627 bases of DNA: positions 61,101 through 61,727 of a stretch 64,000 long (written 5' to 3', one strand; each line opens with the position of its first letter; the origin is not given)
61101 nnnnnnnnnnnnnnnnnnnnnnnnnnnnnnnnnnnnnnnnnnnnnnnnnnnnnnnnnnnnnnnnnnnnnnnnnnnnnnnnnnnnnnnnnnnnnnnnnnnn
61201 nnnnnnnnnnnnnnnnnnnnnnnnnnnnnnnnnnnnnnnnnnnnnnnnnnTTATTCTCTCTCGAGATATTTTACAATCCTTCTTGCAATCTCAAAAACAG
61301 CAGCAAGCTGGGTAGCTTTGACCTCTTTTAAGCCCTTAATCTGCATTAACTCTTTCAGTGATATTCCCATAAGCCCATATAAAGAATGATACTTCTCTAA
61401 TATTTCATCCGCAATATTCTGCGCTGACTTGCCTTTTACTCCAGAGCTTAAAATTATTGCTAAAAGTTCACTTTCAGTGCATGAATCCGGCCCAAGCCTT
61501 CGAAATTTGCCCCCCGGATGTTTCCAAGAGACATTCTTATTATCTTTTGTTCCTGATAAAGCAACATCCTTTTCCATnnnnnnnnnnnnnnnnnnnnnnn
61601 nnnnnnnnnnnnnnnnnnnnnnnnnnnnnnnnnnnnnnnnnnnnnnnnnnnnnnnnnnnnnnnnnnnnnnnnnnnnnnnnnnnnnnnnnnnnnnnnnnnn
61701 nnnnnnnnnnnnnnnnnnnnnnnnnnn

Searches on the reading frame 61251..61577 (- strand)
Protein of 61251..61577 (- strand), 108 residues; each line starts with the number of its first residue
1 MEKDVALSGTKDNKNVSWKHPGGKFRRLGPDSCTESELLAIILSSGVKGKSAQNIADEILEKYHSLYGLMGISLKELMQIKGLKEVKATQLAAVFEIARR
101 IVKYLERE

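Call 3: search_protein_families(library=pfam, proteins=[window:61251-61577:-], max_evalue=0.1)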
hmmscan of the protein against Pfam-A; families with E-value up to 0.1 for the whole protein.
window:61251-61577:- (108 aa): 2 families
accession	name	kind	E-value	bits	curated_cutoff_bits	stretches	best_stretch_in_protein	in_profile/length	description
PF20582.4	UPF0758_N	-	6.8e-17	61.8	27.1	1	21-88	10-76/77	UPF0758 N-terminal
PF12826.13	HHH_2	-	0.028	15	27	0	54-96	14-56/64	Helix-hairpin-helix motif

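Call 4: search_protein_families(library=ncbifam, proteins=[window:61251-61577:-], max_evalue=0.1)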
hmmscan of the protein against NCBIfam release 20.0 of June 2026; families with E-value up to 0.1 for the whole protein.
window:61251-61577:- (108 aa): 4 families
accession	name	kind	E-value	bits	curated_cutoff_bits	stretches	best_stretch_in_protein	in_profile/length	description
NF000642.1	PRK00024.1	equivalog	1e-19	71.1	180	1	24-104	3-83/212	RadC family protein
TIGR00608.1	radc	subfamily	2e-14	53.9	133.85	1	23-104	4-89/218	RadC family protein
NF010009.0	PRK13482.1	equivalog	0.0063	15.7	201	1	53-94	302-343/357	DNA integrity scanning diadenylate cyclase DisA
NF010337.0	PRK13766.1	equivalog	0.063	11.4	610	1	53-96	733-776/781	Hef nuclease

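Call 5: search_protein_families(library=padloc, proteins=[window:61251-61577:-], max_evalue=0.1)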
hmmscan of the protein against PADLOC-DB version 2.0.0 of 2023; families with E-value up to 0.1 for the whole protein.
window:61251-61577:- (108 aa): 0 families

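Call 22: find_homologous_proteins(query=window:61251-61577:-, max_evalue=0.001)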
Query window:61251-61577:- (108 aa): 265 proteins with E <= 0.001 among 272 candidates; the best 120 are listed.
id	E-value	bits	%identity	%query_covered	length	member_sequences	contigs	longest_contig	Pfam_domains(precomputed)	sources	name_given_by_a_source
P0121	1.3e-54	201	90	100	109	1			PF20582.5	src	-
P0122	9.7e-52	191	87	100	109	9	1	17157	PF20582.5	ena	-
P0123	1.2e-51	191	87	100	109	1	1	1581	PF20582.5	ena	-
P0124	3.1e-50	187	84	100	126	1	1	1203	PF20582.5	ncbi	-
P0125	1.1e-48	182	83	100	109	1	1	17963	PF20582.5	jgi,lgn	jgi:DNA repair protein RadC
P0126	2.0e-48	181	81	99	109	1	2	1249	PF20582.5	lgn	-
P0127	2.0e-48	181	83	100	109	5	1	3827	PF20582.5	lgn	-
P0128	2.0e-48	181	89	92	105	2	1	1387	PF20582.5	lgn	-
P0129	2.1e-48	181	86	92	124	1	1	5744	PF20582.5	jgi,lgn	jgi:DNA repair protein RadC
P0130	5.8e-48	179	83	100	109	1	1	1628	PF20582.5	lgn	-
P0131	6.4e-47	176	80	100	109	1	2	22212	PF20582.5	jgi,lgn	jgi:DNA repair protein RadC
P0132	7.2e-47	176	81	100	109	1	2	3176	PF20582.5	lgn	-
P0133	2.6e-46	174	83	95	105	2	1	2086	PF20582.5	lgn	-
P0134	4.2e-46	173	80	100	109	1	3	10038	PF20582.5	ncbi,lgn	-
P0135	5.4e-46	173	82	92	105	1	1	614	PF20582.5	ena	-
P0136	8.9e-46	172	84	92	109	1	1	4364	PF20582.5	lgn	-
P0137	1.1e-45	172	78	99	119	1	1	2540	PF20582.5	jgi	jgi:DNA repair protein RadC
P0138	1.3e-45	172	84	92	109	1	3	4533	PF20582.5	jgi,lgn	-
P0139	3.1e-45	171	78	100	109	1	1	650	PF20582.5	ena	-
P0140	4.4e-45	170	80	92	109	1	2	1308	PF20582.5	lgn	-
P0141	1.1e-44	169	80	91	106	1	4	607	PF20582.5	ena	-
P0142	1.3e-44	169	80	92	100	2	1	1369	PF20582.5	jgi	jgi:DNA repair protein RadC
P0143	2.0e-44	168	74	99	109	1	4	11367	PF20582.5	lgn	-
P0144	2.2e-44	168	78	100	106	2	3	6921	PF20582.5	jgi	jgi:DNA repair protein RadC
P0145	9.0e-44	166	79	92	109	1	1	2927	PF20582.5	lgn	-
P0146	1.2e-43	165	81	92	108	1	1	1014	PF20582.5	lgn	-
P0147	1.7e-43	165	81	91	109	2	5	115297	PF20582.5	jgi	jgi:DNA repair protein RadC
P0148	3.3e-43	164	77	100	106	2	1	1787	PF20582.5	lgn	-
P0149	3.4e-43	164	75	98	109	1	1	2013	PF20582.5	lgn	-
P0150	4.4e-43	164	79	92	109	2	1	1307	PF20582.5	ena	-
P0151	5.3e-43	163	74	100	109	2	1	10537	PF20582.5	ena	-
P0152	1.1e-42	162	79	92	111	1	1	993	PF20582.5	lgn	-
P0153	4.0e-42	161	78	89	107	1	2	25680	PF20582.5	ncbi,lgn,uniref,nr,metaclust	ncbi:MAG: DNA repair protein RadC [Candidatus Scalindua rubra]|uniref:DNA repair protein RadC n=1 Ta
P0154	1.0e-41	159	75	92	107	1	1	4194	PF20582.5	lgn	-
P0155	4.3e-41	157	75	94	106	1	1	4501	PF20582.5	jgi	-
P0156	1.6e-40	155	74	91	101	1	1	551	PF20582.5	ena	-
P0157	2.0e-40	155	81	84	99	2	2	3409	PF20582.5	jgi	-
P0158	6.7e-40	153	73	91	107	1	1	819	PF20582.5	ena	-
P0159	8.0e-40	153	71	94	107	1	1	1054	PF20582.5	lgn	-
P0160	8.1e-40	153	72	92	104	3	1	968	PF20582.5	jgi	jgi:DNA repair protein RadC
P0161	3.4e-39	151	77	85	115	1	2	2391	PF20582.5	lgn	-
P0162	4.9e-39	151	74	88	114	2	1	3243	PF20582.5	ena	-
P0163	9.1e-39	150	72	91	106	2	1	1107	PF20582.5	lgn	-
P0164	1.6e-38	149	74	92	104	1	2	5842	PF20582.5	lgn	-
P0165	1.9e-38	149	72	92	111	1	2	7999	PF20582.5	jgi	-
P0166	2.4e-38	148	73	91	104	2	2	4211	PF20582.5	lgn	-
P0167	3.7e-38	148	71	90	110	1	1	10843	PF20582.5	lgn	-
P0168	4.7e-38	148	77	86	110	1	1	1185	PF20582.5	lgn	-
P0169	5.1e-38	147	70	94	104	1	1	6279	PF20582.5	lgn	-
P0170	5.5e-38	147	75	89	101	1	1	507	PF20582.5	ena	-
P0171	6.6e-38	147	70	94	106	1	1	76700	PF20582.5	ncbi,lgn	-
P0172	8.4e-38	147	72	92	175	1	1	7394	PF20582.5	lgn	-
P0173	8.6e-38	147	73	89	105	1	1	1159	PF20582.5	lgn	-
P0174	9.7e-38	147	71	92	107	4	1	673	PF20582.5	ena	-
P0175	1.0e-37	146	66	94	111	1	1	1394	PF20582.5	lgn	-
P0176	1.2e-37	146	68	97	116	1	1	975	PF20582.5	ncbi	-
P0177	1.4e-37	146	67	92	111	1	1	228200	PF20582.5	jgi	jgi:DNA repair protein RadC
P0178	1.4e-37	146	74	87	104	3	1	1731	PF20582.5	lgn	-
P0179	2.0e-37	145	68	90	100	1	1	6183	PF20582.5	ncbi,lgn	-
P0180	2.7e-37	145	76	84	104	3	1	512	PF20582.5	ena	-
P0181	2.7e-37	145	70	90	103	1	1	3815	PF20582.5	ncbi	-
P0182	2.7e-37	145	68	94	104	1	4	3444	PF20582.5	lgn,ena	-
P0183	2.7e-37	145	74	89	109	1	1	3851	PF20582.5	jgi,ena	-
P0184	3.1e-37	145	68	100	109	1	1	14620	PF20582.5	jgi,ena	jgi:DNA repair protein RadC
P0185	3.3e-37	145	73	89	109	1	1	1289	PF20582.5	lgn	-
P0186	4.6e-37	144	69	91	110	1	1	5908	PF20582.5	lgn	-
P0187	5.0e-37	144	70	92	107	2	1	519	PF20582.5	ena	-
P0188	5.1e-37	144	69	91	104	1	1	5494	PF20582.5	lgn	-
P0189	5.2e-37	144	74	89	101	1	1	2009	PF20582.5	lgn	-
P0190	5.7e-37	144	69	90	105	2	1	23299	PF20582.5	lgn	-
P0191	7.5e-37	144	70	86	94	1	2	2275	PF20582.5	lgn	-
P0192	9.4e-37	143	77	87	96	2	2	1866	PF20582.5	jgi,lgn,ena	-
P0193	1.0e-36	143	73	87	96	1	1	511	PF20582.5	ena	-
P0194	1.1e-36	143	74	84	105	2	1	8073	PF20582.5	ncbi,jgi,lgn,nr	ncbi:MAG: hypothetical protein HQ536_00160 [Parcubacteria group bacterium]|nr:hypothetical protein [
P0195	1.2e-36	143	66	99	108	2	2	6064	PF20582.5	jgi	jgi:DNA repair protein RadC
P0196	1.4e-36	143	73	85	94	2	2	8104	PF20582.5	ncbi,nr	ncbi:MAG: hypothetical protein QME51_02370 [Planctomycetota bacterium]|nr:hypothetical protein [Plan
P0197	2.0e-36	142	69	91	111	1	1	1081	PF20582.5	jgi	jgi:DNA repair protein RadC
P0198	2.8e-36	142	69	91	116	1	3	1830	PF20582.5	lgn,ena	-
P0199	2.9e-36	142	71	90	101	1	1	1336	PF20582.5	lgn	-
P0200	3.0e-36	142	73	86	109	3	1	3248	PF20582.5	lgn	-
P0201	3.4e-36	142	69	89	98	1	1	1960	PF20582.5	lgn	-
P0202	3.5e-36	142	74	88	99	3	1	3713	PF20582.5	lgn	-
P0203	3.9e-36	141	69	91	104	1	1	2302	PF20582.5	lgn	-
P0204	5.7e-36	141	68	90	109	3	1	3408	PF20582.5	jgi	jgi:DNA repair protein RadC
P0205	6.0e-36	141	69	91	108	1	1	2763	PF20582.5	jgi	jgi:DNA repair protein RadC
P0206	6.7e-36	141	68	91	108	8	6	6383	PF20582.5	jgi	jgi:DNA repair protein RadC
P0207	7.6e-36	140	67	92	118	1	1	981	PF20582.5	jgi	jgi:DNA repair protein RadC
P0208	1.0e-35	140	70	92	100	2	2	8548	PF20582.5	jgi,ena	-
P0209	1.1e-35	140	68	89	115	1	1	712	PF20582.5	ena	-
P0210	1.1e-35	140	72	86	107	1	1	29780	PF20582.5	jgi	-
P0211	1.2e-35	140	68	92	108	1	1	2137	PF20582.5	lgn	-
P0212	1.2e-35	140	66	98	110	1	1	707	PF20582.5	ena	-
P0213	1.3e-35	140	67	91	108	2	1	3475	PF20582.5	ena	-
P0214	1.5e-35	140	67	91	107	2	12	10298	PF20582.5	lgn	-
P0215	1.7e-35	139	71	87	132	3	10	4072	PF20582.5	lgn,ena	-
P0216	1.8e-35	139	68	91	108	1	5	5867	PF20582.5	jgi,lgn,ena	jgi:DNA repair protein RadC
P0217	1.9e-35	139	71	92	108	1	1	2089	PF20582.5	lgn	-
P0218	1.9e-35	139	72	85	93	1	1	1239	PF20582.5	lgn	-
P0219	1.9e-35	139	66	92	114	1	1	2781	PF20582.5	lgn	-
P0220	2.1e-35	139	66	92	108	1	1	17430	PF20582.5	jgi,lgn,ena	-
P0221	2.3e-35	139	68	91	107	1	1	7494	PF20582.5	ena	-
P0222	2.4e-35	139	68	91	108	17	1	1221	PF20582.5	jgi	-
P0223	2.4e-35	139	67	100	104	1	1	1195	PF20582.5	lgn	-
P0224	2.5e-35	139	73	89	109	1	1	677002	PF20582.5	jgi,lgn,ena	-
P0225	2.6e-35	139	69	91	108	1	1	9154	PF20582.5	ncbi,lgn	-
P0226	2.8e-35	139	67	90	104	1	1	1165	PF20582.5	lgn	-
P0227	4.1e-35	138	72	85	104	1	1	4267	PF20582.5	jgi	-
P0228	4.7e-35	138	68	92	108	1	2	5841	PF20582.5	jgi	jgi:DNA repair protein RadC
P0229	4.8e-35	138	68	91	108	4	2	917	PF20582.5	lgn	-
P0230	5.3e-35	138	67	91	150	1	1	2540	PF20582.5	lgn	-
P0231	5.4e-35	138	66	91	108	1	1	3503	PF20582.5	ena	-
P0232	5.4e-35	138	67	91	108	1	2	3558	PF20582.5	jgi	jgi:DNA repair protein RadC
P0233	5.4e-35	138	66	91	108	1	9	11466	PF20582.5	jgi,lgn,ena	-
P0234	5.7e-35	138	69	91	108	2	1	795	PF20582.5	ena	-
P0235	6.4e-35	137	69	92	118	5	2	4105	PF20582.5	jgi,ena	jgi:DNA repair protein RadC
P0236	6.9e-35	137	69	92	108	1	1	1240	PF20582.5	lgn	-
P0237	6.9e-35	137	70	87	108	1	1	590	PF20582.5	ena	-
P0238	7.3e-35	137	66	91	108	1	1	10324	PF20582.5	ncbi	-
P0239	7.4e-35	137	66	91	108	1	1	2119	PF20582.5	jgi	-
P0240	7.5e-35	137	65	91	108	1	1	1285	PF20582.5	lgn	-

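Call 26: find_related_loci(query=A1, collection=genome_contigs, flank=6000)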
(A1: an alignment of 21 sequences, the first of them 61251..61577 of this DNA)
Query A1 (108 aa) in genome_contigs; peptide patterns used: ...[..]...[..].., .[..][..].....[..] (x = any residue, [..] = any of these).
52 stretches matched a pattern; 22 encode a relative of the query (tblastn E <= 1e-3); 22 distinct loci.
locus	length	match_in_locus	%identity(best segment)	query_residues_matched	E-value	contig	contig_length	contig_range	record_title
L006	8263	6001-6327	85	1-108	3e-57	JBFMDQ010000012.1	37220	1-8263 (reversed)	MAG: Nitrospirota bacterium isolate MAG223 MAG223_12, whole genome shotgun sequence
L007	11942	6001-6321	81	2-108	1e-54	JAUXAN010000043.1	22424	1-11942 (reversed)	MAG: bacterium isolate CSMAG_2763 CSMAG_2763_k141_62407_length_22424_cov_244.6277, whole genome shotgun sequence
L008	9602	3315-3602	78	13-108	9e-49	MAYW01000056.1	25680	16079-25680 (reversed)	MAG: Candidatus Scalindua rubra isolate BSI-1 SCARUB_contig000056, whole genome shotgun sequence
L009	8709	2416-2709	73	11-108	4e-46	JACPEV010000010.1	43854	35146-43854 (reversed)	MAG: Candidatus Curtissbacteria bacterium isolate NC_groundwater_344_Ag_B-0.1um_41_20 GD18-4_B1_scaffold_593703, whole g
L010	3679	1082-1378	70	10-108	4e-45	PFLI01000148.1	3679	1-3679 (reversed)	MAG: Candidatus Roizmanbacteria bacterium CG_4_10_14_0_8_um_filter_33_9 CG_4_10_14_0.8_um_filter_scaffold_20787_c, whole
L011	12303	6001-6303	70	8-108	2e-45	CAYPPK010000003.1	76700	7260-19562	MAG TPA_asm: uncultured Candidatus Saccharibacteria bacterium isolate binchicken_co251_1000 genome assembly, contig: NOD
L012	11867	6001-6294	69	11-108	4e-44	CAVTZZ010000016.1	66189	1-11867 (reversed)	MAG: uncultured delta proteobacterium isolate MFD04408.bin.2.108 genome assembly, contig: contig_118922, whole genome sh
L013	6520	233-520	72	11-108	1e-43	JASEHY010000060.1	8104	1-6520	MAG: Planctomycetota bacterium isolate Yes70-35 NODE_60_length_8104_cov_6.580693, whole genome shotgun sequence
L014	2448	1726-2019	68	11-108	6e-43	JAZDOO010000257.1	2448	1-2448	MAG: Pseudomonadota bacterium isolate MEGAHIT-group-0.780 k141_19525683, whole genome shotgun sequence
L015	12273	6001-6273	70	18-108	7e-42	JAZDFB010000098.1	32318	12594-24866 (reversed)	MAG: Planctomycetota bacterium isolate MEGAHIT-group-0.182 k141_17616478, whole genome shotgun sequence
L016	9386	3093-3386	66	11-108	3e-41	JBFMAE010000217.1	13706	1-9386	MAG: Thermodesulfobacteriota bacterium isolate MAG130 MAG130_217, whole genome shotgun sequence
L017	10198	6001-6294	64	11-108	2e-40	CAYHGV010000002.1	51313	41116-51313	MAG TPA_asm: uncultured bacterium isolate ERP119294_co4_433 genome assembly, contig: NODE_480_length_51313_cov_7.359124,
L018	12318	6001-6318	62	2-107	1e-40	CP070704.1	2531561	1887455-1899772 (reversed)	MAG: Deltaproteobacteria bacterium isolate bin55 chromosome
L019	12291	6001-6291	63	12-108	1e-38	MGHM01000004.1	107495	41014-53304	MAG: Candidatus Woesebacteria bacterium RIFCSPLOWO2_01_FULL_44_24b rifcsplowo2_01_scaffold_1366, whole genome shotgun se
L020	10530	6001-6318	55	1-105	6e-35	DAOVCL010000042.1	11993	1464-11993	MAG TPA_asm: Candidatus Zixiibacteriota bacterium isolate CSMAG_1030 CSMAG_1030_k141_702640_length_11993_cov_10.9814, wh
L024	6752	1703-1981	58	10-102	6e-34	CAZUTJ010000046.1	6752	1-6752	MAG TPA_asm: uncultured bacterium isolate binchicken_co140_94 genome assembly, contig: NODE_6017_length_6752_cov_13.1224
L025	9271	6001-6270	59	16-105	6e-33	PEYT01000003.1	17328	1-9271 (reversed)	MAG: candidate division WWE3 bacterium CG08_land_8_20_14_0_20_40_13 CG08_land_8_20_14_0.20_scaffold_1439_c, whole genome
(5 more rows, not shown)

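Call 30: search_protein_families(library=pfam, proteins=[L007:6327-8918:+, L008:3608-6178:+, L020:6335-9802:+, L024:2007-6320:+, L025:6245-8713:+, L006:5730-5960:+], max_evalue=0.001)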
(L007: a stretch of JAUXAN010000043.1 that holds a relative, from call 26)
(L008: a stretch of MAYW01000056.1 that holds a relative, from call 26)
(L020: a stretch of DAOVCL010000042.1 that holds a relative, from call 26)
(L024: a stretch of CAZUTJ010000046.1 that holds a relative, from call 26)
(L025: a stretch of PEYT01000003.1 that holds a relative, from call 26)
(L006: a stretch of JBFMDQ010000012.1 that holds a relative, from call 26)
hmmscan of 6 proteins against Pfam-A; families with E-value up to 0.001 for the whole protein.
L007:6327-8918:+ (863 aa): 3 families
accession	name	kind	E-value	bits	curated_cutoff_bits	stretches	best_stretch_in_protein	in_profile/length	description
PF01555.25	N6_N4_Mtase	-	2.9e-15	57.3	26.7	1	41-93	166-218/221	DNA methylase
PF02086.21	MethyltransfD12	-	2.3e-07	31.2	22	1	48-114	10-77/253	D12 class N6 adenine-specific DNA methyltransferase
PF03602.21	Cons_hypoth95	-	9.9e-07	29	24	0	56-117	41-100/182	Conserved hypothetical protein 95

L008:3608-6178:+ (856 aa): 3 families
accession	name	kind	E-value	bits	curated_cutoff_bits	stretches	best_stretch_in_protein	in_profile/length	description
PF01555.25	N6_N4_Mtase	-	4.7e-15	56.6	26.7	1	40-88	165-213/221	DNA methylase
PF02086.21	MethyltransfD12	-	2e-09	38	22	1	47-208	9-149/253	D12 class N6 adenine-specific DNA methyltransferase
PF03602.21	Cons_hypoth95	-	2.8e-05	24.3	24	0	55-105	40-91/182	Conserved hypothetical protein 95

L020:6335-9802:+ (1155 aa): 5 families
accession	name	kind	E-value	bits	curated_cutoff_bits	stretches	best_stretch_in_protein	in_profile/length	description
PF02384.22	N6_Mtase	-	7e-23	81.9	20.4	1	329-605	2-237/311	N-6 DNA Methylase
PF07669.17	Eco57I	-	2.2e-20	73.9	25.3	1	407-584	2-171/171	Eco57I restriction-modification methylase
PF20473.4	MmeI_Mtase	-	9.3e-09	35.3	27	1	372-495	21-153/259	MmeI, DNA-methyltransferase domain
PF01170.24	UPF0020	-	0.00012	22.3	22.3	0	362-489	20-133/197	RMKL-like, methyltransferase domain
PF22837.1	M_Eco57I_C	-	0.00015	21.7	27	1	710-891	31-208/283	Type II methyltransferase M.Eco57I, C-terminal domain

L024:2007-6320:+ (1437 aa): 4 families
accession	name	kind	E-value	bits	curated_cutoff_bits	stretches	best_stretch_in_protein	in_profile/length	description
PF02384.22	N6_Mtase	-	1.4e-20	74.3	20.4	1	329-602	2-236/311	N-6 DNA Methylase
PF07669.17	Eco57I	-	2.1e-16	60.9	25.3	1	473-584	70-171/171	Eco57I restriction-modification methylase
PF01797.21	Y1_Tnp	-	1.8e-10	41.4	23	1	831-962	5-120/121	Transposase IS200 like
PF20473.4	MmeI_Mtase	-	3.9e-07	30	27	1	373-494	22-152/259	MmeI, DNA-methyltransferase domain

L025:6245-8713:+ (822 aa): 4 families
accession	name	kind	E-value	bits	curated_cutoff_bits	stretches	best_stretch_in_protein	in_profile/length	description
PF01555.25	N6_N4_Mtase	-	2.1e-23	83.9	26.7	2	46-106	160-220/221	DNA methylase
PF01170.24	UPF0020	-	4.7e-07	30.1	22.3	0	65-137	26-78/197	RMKL-like, methyltransferase domain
PF03602.21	Cons_hypoth95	-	2e-06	28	24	0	66-134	40-106/182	Conserved hypothetical protein 95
PF02086.21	MethyltransfD12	-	0.00082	19.6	22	1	61-130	12-79/253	D12 class N6 adenine-specific DNA methyltransferase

L006:5730-5960:+ (76 aa): 1 family
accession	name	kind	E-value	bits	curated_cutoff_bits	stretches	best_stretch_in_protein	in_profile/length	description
PF12728.13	HTH_17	-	3.1e-14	53.4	27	1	7-54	2-49/51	Helix-turn-helix domain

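Call 35: search_protein_families(library=padloc, proteins=[L007:6327-8918:+, L020:6335-9802:+, L007:4074-5729:+], max_evalue=0.01)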
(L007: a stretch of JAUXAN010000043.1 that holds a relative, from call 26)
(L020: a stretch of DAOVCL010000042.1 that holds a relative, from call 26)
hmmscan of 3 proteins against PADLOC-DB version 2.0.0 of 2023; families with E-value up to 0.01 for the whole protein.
L007:6327-8918:+ (863 aa): 40 families (the best 25 are shown)
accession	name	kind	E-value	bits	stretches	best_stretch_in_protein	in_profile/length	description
PDLC02541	PglX|PglXI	-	2e-41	140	2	169-494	337-625/919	PglXI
PDLC03367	MTase_II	-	1.3e-31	107.6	1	25-489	10-475/633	Type II methyltransferase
PDLC03346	MTase_II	-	6.5e-27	91.7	2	355-495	606-740/1068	Type II methyltransferase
PDLC03312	MTase_II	-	3.5e-26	89.2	2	353-464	1125-1236/1344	Type II methyltransferase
PDLC03319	MTase_II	-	2.2e-25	87.5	1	35-458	2-390/503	Type II methyltransferase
PDLC03322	MTase_II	-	9.1e-16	55.7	1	33-121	38-129/446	Type II methyltransferase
PDLC03371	MTase_II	-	4.1e-12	44.2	2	39-86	193-240/260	Type II methyltransferase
PDLC03353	MTase_II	-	5.5e-11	40.5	2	47-98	199-250/260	Type II methyltransferase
PDLC03239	MTase_II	-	7.4e-11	39.4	2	44-123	78-159/442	Type II methyltransferase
PDLC03299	MTase_II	-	2.9e-09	34.8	1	31-131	190-286/296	Type II methyltransferase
PDLC03380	MTase_II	-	6.9e-08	30.1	2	356-442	262-345/393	Type II methyltransferase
PDLC03228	MTase_II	-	1.3e-07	29.7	1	44-88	151-195/227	Type II methyltransferase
PDLC03320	MTase_II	-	1.6e-07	28.8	1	40-102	216-278/289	Type II methyltransferase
PDLC03387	MTase_II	-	1.8e-07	28.6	1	45-87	222-264/289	Type II methyltransferase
PDLC03325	MTase_II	-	2.3e-07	27.9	1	49-116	84-151/426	Type II methyltransferase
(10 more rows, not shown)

L020:6335-9802:+ (1155 aa): 58 families (the best 25 are shown)
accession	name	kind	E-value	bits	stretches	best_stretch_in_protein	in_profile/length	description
PDLC03606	REase_MTase_IIG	-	1.9e-60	203.1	1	52-942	52-894/935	Type IIG restriction enzyme-methyltransferase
PDLC03267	MTase_II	-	7.6e-40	135.3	2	348-656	12-272/539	Type II methyltransferase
PDLC03366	MTase_II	-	5.9e-32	109.1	3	478-619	108-243/568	Type II methyltransferase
PDLC04134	mad2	-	1.5e-29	101.2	1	303-602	221-449/492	mads_2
PDLC03335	MTase_II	-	5.2e-18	63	1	297-621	39-329/607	Type II methyltransferase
PDLC03313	MTase_II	-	2.5e-17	60.6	1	336-598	9-253/563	Type II methyltransferase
PDLC03630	REase_MTase_IIG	-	4.8e-17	59.1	2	307-424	322-465/1100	Type IIG restriction enzyme-methyltransferase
PDLC03021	MTase_I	-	6.3e-16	56.3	1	311-429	123-249/491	Type I methyltransferase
PDLC03604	REase_MTase_IIG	-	7.8e-16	55.3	1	477-604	534-653/1011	Type IIG restriction enzyme-methyltransferase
PDLC03248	MTase_II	-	1.7e-15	54.8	2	475-737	83-304/521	Type II methyltransferase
PDLC03612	REase_MTase_IIG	-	1.8e-15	54.2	1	478-659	807-963/1247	Type IIG restriction enzyme-methyltransferase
PDLC03222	MTase_II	-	2.4e-15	54.1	1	459-593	208-333/602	Type II methyltransferase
PDLC03318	MTase_II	-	1.2e-14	51.6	2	316-394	310-390/723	Type II methyltransferase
PDLC03331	MTase_II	-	1.4e-14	51.7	2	706-841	290-421/541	Type II methyltransferase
PDLC03018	MTase_I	-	4.5e-13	46.5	1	313-403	270-362/749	Type I methyltransferase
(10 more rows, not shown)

L007:4074-5729:+ (551 aa): 69 families (the best 25 are shown)
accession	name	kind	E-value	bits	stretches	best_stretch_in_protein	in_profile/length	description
PDLC03267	MTase_II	-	6.6e-72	241.1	1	36-550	13-537/539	Type II methyltransferase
PDLC03301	MTase_II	-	1.4e-45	153.9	1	32-538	70-585/604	Type II methyltransferase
PDLC03331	MTase_II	-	1.3e-23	81.5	1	29-484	22-485/541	Type II methyltransferase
PDLC03366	MTase_II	-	4.6e-22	76.4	1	30-482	16-481/568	Type II methyltransferase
PDLC03226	MTase_II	-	1.6e-19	68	2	32-238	12-234/579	Type II methyltransferase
PDLC03248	MTase_II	-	2.4e-18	64.2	1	32-260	5-220/521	Type II methyltransferase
PDLC03356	MTase_II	-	2.8e-17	60.7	1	27-251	101-316/545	Type II methyltransferase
PDLC03335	MTase_II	-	4.3e-16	56.7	1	26-236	69-301/607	Type II methyltransferase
PDLC03222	MTase_II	-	6.1e-16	56.1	1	33-489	129-581/602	Type II methyltransferase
PDLC04134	mad2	-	1e-15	55.6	1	33-238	267-446/492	mads_2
PDLC03604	REase_MTase_IIG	-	1.3e-15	54.5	1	122-324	526-733/1011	Type IIG restriction enzyme-methyltransferase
PDLC03313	MTase_II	-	4e-15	53.4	1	109-272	126-285/563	Type II methyltransferase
PDLC03285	MTase_II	-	1.2e-14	52.3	1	32-238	10-217/413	Type II methyltransferase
PDLC03245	MTase_II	-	1.9e-14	51.1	1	124-399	153-436/577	Type II methyltransferase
PDLC03021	MTase_I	-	2.8e-14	50.8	1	32-219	159-355/491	Type I methyltransferase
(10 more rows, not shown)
